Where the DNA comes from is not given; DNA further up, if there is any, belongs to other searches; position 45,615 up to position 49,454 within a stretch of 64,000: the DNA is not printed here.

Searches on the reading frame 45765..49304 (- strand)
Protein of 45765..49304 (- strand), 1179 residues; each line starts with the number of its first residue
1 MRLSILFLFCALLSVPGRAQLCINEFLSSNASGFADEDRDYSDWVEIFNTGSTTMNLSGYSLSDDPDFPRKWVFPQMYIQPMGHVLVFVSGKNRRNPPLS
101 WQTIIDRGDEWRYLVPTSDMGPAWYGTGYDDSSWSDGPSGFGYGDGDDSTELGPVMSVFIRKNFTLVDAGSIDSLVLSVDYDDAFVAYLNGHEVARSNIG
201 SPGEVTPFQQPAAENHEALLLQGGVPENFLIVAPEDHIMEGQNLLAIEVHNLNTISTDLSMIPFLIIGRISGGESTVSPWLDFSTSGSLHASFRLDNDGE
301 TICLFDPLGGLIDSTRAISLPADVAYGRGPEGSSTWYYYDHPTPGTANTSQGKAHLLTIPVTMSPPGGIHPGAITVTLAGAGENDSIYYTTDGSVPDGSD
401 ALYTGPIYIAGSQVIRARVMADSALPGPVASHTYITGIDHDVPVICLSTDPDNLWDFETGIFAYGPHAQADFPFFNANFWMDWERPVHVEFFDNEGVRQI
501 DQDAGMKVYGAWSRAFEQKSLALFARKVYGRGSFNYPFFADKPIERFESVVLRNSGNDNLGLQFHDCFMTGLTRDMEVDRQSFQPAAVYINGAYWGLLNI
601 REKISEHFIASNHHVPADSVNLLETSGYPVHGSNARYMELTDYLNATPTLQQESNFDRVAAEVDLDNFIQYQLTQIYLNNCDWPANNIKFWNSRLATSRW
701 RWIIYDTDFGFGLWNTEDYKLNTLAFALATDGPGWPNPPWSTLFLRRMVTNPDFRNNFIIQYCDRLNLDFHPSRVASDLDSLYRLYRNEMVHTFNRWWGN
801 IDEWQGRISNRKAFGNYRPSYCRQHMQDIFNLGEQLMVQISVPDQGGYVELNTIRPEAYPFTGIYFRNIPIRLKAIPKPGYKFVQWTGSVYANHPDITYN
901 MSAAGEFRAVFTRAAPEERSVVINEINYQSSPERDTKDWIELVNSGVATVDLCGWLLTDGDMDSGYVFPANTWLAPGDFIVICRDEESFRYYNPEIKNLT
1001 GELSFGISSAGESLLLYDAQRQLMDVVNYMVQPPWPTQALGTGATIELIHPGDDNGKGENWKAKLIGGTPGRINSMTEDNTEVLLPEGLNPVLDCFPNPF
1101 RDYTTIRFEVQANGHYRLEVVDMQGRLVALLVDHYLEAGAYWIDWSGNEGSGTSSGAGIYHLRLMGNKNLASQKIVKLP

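Call 78: search_protein_families(library=pfam, proteins=[window:45765-49304:-], max_evalue=0.00001)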
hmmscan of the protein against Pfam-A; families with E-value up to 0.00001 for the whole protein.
window:45765-49304:- (1179 aa): 4 families
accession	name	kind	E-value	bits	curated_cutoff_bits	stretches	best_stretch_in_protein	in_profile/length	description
PF08757.17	CotH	-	5.7e-40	138.2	23.8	1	508-821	3-321/322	CotH kinase protein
PF00932.25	LTD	-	1.8e-32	112.4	34.3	2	917-1029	4-107/109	Lamin Tail Domain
PF13290.12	CHB_HEX_C_1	-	2e-13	50.5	22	1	365-424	1-60/67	Chitobiase/beta-hexosaminidase C-terminal domain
PF13287.12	Fn3_assoc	-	1.7e-09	38.1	23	1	376-434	1-59/59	Fn3 associated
